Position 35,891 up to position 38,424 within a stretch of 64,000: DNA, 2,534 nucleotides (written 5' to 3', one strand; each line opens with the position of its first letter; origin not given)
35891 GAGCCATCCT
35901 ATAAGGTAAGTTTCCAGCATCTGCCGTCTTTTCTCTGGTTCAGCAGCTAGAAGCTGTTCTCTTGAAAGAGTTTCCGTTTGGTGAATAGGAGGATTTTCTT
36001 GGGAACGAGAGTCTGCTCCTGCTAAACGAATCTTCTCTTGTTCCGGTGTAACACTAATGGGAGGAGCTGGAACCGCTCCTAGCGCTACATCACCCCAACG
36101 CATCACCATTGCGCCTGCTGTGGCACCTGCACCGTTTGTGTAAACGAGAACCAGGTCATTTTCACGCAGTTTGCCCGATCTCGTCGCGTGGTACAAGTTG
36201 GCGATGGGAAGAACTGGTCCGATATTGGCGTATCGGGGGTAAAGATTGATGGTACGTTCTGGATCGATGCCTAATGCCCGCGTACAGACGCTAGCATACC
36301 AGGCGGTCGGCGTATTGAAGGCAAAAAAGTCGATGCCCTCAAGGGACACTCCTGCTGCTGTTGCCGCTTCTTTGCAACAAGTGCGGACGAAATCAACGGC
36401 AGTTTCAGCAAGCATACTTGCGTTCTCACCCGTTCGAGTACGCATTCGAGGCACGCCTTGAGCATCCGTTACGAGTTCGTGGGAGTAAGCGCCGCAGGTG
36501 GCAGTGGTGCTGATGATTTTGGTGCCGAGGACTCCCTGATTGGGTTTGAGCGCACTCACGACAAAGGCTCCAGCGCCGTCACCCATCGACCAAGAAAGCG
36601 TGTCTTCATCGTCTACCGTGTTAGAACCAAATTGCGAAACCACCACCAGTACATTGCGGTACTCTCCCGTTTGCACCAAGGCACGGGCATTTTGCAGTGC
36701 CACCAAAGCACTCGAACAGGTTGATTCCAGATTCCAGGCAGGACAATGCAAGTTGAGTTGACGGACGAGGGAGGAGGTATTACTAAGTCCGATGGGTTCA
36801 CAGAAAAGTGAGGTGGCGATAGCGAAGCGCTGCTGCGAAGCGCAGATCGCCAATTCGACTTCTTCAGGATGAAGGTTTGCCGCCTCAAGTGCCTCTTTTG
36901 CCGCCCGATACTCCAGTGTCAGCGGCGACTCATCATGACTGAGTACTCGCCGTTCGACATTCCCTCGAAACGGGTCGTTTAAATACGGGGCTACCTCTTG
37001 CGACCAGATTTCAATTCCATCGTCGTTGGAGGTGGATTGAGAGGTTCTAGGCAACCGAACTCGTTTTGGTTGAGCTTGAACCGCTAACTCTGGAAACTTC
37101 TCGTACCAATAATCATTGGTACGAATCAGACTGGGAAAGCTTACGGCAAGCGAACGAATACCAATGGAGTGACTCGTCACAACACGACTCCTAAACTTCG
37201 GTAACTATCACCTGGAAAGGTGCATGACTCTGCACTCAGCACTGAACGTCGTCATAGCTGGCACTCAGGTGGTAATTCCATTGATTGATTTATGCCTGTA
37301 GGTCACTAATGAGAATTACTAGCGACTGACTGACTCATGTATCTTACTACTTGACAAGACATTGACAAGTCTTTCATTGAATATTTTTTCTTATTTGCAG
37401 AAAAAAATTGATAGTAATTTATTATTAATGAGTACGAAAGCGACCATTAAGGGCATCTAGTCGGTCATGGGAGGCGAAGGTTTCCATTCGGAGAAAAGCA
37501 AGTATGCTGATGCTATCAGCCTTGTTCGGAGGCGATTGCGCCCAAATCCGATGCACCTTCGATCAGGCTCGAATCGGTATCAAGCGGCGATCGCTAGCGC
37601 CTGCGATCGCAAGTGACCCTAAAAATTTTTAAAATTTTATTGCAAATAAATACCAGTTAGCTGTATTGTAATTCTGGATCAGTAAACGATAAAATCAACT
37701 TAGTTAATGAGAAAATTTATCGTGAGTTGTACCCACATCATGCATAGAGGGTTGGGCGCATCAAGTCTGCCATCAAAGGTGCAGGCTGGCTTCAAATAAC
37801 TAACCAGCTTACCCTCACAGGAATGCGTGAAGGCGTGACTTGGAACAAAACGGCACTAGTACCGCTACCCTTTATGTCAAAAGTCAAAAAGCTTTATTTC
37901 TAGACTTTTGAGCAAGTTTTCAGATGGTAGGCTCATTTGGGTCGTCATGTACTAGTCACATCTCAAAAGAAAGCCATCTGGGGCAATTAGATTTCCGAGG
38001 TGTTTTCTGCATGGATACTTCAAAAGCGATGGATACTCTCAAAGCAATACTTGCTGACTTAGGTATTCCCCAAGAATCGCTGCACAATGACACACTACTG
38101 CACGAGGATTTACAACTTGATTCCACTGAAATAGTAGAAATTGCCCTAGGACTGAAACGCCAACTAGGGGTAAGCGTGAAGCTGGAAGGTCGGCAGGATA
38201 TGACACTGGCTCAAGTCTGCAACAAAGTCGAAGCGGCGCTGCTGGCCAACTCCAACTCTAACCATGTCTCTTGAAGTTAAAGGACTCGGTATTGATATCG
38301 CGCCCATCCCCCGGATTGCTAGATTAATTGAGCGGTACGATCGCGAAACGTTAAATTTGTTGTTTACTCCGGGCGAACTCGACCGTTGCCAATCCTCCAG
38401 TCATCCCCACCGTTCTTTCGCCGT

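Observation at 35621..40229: Unusual starter module: KSIII-like::ACP fusion, BCL-family aryl-CoA ligase and a separate free carrier protein instead of a salicyl-AMP ligase/ArCP pair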

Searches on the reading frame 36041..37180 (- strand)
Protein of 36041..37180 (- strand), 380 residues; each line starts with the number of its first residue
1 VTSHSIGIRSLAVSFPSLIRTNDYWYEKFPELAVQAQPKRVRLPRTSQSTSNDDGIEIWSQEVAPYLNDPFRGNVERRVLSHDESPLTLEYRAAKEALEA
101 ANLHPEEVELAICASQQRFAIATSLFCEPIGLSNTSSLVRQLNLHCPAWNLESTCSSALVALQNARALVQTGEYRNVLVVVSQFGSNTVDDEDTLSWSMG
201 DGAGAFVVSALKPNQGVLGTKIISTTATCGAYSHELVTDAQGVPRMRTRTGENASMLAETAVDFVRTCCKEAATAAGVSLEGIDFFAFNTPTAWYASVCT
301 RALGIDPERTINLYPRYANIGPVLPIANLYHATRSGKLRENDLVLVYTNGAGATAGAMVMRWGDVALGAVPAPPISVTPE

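Call 65: search_protein_representatives(protein=window:36041-37180:-)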
Query: 380 residues. Proteins with E-value up to 0.001 (for the whole library): 2357; up to 1e-10: 547; up to 1e-30: 108. The best 150 are listed.
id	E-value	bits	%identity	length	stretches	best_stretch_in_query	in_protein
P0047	6.4e-177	604.5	79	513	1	1-380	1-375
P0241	1.6e-112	392.7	56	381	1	5-369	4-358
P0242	4.2e-111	388.0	79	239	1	1-248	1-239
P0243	8.9e-109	380.4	53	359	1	5-365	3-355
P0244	3.7e-105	368.5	49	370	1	3-375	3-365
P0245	2.9e-103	362.3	64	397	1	121-371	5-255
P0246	9.8e-102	357.2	68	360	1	93-373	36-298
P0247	6.7e-94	331.4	50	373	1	6-372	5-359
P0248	2.0e-91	323.3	47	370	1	8-373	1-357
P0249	2.4e-87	309.9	44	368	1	5-375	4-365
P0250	3.5e-87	309.3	57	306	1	3-305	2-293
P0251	1.8e-86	307.0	45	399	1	5-372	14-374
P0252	1.6e-85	303.8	46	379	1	5-369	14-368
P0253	7.4e-83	295.1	44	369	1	5-372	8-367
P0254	1.4e-82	294.2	44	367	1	4-377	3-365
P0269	7.8e-71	255.6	40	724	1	5-377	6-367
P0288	2.0e-61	224.6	39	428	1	8-370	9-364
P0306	4.0e-51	190.7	38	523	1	4-372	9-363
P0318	7.0e-44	166.9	45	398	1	1-231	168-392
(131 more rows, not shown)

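Call 67: search_protein_families(library=pfam, proteins=[P0269, P0306, P0288, P0318], max_evalue=0.01)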
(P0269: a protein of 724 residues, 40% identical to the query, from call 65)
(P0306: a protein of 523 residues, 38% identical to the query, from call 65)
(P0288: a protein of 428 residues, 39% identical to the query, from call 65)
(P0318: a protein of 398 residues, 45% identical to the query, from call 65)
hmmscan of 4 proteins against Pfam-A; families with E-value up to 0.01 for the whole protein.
P0269 (724 aa): 8 families
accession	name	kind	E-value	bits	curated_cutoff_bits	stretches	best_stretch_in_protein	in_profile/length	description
PF12146.15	Hydrolase_4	-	4e-16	59.5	27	1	490-584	22-116/239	Serine aminopeptidase, S33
PF08541.16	ACP_syn_III_C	-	5.4e-14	52.6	26.6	1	263-351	1-89/90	3-Oxoacyl-[acyl-carrier-protein (ACP)] synthase III C terminal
PF08545.16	ACP_syn_III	-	2.7e-12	46.8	24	1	141-211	4-76/80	3-Oxoacyl-[acyl-carrier-protein (ACP)] synthase III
PF00561.26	Abhydrolase_1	-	2.5e-08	34.3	25.8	1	489-589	17-133/245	alpha/beta hydrolase fold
PF00108.29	Thiolase_N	-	1.1e-05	25.4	26.4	1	83-169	22-110/260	Thiolase, N-terminal domain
PF00195.25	Chal_sti_synt_N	-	1.2e-05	25.3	27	1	73-198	88-222/225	Chalcone and stilbene synthases, N-terminal domain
PF07451.17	SpoVAD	-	0.00021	20.6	22.1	1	86-174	53-136/329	Stage V sporulation protein AD (SpoVAD)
PF00109.32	ketoacyl-synt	-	0.0034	17.4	20.8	0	115-171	146-201/252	Beta-ketoacyl synthase, N-terminal domain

P0306 (523 aa): 4 families
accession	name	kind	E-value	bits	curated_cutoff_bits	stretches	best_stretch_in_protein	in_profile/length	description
PF08545.16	ACP_syn_III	-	7e-09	35.9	24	1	141-202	3-65/80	3-Oxoacyl-[acyl-carrier-protein (ACP)] synthase III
PF08541.16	ACP_syn_III_C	-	7.8e-06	26.4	26.6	1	264-353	1-90/90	3-Oxoacyl-[acyl-carrier-protein (ACP)] synthase III C terminal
PF00108.29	Thiolase_N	-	9e-06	25.7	26.4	1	80-170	18-110/260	Thiolase, N-terminal domain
PF17932.6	TetR_C_24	-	0.00032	21.4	26.4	1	399-509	3-114/114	Tetracyclin repressor-like, C-terminal domain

P0288 (428 aa): 2 families
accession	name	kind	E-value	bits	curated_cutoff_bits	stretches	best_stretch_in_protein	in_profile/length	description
PF08545.16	ACP_syn_III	-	4.6e-14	52.5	24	1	143-210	3-71/80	3-Oxoacyl-[acyl-carrier-protein (ACP)] synthase III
PF08541.16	ACP_syn_III_C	-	1.2e-11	45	26.6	1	267-355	1-89/90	3-Oxoacyl-[acyl-carrier-protein (ACP)] synthase III C terminal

P0318 (398 aa): 4 families
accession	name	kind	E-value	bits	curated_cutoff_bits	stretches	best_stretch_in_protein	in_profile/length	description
PF08545.16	ACP_syn_III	-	3.8e-16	59.2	24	1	310-375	1-67/80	3-Oxoacyl-[acyl-carrier-protein (ACP)] synthase III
PF00109.32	ketoacyl-synt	-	1.3e-06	28.6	20.8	1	291-344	149-202/252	Beta-ketoacyl synthase, N-terminal domain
PF00108.29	Thiolase_N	-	3.5e-06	27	26.4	1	256-341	23-110/260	Thiolase, N-terminal domain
PF07451.17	SpoVAD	-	0.00026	20.3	22.1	1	259-347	54-137/329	Stage V sporulation protein AD (SpoVAD)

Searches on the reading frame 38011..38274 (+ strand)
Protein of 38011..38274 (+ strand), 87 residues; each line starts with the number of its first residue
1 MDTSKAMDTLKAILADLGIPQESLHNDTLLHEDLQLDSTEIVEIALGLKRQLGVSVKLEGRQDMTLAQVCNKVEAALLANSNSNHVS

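Call 5: search_protein_families(library=pfam, proteins=[window:38011-38274:+])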
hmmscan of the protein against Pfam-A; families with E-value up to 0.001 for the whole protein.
window:38011-38274:+ (87 aa): 1 family
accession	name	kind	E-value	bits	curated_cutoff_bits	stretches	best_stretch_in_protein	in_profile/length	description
PF00550.31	PP-binding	-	5.3e-05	23.8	20.8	1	9-59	2-52/67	Phosphopantetheine attachment site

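Call 6: search_protein_families(library=ncbifam, proteins=[window:38011-38274:+])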
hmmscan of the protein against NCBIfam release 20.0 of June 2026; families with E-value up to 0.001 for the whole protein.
window:38011-38274:+ (87 aa): 7 families
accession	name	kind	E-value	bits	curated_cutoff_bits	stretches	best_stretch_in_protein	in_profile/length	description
NF006031.0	PRK08172.1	equivalog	1.5e-06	28.7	76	1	13-77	13-78/82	acyl carrier protein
NF003757.0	PRK05350.1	equivalog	6.3e-06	26.2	65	1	5-75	6-78/83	acyl carrier protein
NF002148.0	PRK00982.1-2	subfamily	9.9e-06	25.3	71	1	6-63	5-63/79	acyl carrier protein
TIGR00517.1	acyl_carrier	equivalog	9.3e-05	22.2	70.45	1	7-56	5-55/77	acyl carrier protein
NF006617.0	PRK09184.1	subfamily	0.00047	20.1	70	1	20-63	32-76/96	phosphopantetheine-binding protein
NF002149.0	PRK00982.1-3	equivalog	0.00047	20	106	1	11-68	10-67/78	acyl carrier protein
NF002150.0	PRK00982.1-4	subfamily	0.00053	20.2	66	1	8-73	8-75/80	acyl carrier protein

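Call 62: find_homologous_proteins(query=window:38011-38274:+, max_evalue=0.00001)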
Query window:38011-38274:+ (87 aa): 203 proteins with E <= 0.00001 among 204 candidates; the best 120 are listed.
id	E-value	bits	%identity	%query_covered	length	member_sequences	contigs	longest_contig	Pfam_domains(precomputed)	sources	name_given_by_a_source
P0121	1.1e-46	174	100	100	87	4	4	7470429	-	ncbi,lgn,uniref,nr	ncbi:acyl carrier protein [Allocoleopsis franciscana]|uniref:Acyl carrier protein n=1 Tax=Allocoleop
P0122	6.3e-44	165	91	100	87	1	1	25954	-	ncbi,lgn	-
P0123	1.8e-42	160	91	100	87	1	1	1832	-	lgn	-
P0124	3.3e-40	153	90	100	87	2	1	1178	PF00550.32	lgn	-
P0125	8.8e-39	148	85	100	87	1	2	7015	PF00550.32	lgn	-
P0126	1.5e-38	148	91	94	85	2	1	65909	-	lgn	-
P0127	2.1e-38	147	89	100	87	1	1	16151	-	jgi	jgi:acyl carrier protein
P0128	3.0e-38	147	85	99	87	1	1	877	-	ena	-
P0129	9.1e-38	145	84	100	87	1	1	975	-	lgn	-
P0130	1.0e-37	145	85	100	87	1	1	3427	-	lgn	-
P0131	1.8e-37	144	84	100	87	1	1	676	-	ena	-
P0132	5.9e-37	143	84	100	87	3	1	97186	-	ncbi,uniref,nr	ncbi:acyl carrier protein [Phormidium sp. LEGE 05292]|uniref:acyl carrier protein n=1 Tax=[Phormidiu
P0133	2.9e-36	140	83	100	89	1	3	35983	-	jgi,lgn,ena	-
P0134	3.9e-36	140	89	87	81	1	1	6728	-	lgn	-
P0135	4.1e-36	140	88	93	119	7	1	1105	PF00550.32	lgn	-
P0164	1.7e-30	122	74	98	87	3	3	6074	PF00550.32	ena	-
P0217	6.0e-27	111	70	94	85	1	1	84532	PF00550.32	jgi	-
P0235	2.7e-26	109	70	94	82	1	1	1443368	-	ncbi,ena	ncbi:acyl carrier protein [Leptothoe sp. EHU-05/26/07-4]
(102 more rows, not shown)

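Call 64: find_encoding_contigs(protein=P0235, flank=10000, max_places=2)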
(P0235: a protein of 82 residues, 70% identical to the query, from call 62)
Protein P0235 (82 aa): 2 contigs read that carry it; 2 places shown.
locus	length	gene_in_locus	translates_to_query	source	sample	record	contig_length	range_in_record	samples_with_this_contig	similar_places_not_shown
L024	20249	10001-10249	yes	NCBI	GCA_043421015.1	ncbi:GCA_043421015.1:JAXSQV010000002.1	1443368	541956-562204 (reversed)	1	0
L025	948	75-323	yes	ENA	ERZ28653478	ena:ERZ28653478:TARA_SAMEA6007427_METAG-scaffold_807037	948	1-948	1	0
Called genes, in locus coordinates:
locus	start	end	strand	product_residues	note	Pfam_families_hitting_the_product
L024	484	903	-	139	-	PF27155:Y4rL_C (weak)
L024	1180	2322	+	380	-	PF00165:HTH_AraC (faint), PF12833:HTH_18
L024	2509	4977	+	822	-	PF11741:AMIN (weak), PF07715:Plug, PF00593:TonB_dep_Rec_b-barrel, PF25183:OMP_b-brl_4 (weak)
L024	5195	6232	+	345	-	PF01497:Peripla_BP_2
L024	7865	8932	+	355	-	-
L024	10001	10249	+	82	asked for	-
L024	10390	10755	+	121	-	PF01648:ACPS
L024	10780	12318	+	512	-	PF00501:AMP-binding, PF13193:AMP-binding_C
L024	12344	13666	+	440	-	PF00425:Chorismate_bind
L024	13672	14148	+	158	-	-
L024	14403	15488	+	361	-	PF01839:FG-GAP (faint), PF13517:FG-GAP_3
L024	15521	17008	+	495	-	PF01839:FG-GAP (faint), PF07593:UnbV_ASPIC, PF00353:HemolysinCabind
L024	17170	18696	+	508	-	PF00108:Thiolase_N (weak), PF08545:ACP_syn_III, PF08541:ACP_syn_III_C, PF00550:PP-binding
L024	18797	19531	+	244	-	PF01494:FAD_binding_3, PF01266:DAO (faint), PF04820:Trp_halogenase (faint), PF07992:Pyr_redox_2 (faint), PF13450:NAD_binding_8 (weak)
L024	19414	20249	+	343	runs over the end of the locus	-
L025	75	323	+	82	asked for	-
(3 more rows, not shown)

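Call 67: search_protein_families(library=pfam, proteins=[L024:13672-14148:+], max_evalue=0.01)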
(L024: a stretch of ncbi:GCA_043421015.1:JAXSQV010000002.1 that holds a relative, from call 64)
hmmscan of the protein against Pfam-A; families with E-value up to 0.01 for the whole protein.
L024:13672-14148:+ (158 aa): 2 families
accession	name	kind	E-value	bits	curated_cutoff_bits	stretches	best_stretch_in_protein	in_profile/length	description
PF17837.6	4PPT_N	-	0.0011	19.5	27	0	73-89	12-28/68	4'-phosphopantetheinyl transferase N-terminal domain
PF01648.25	ACPS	-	0.0015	19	25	1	36-133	3-101/111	4'-phosphopantetheinyl transferase superfamily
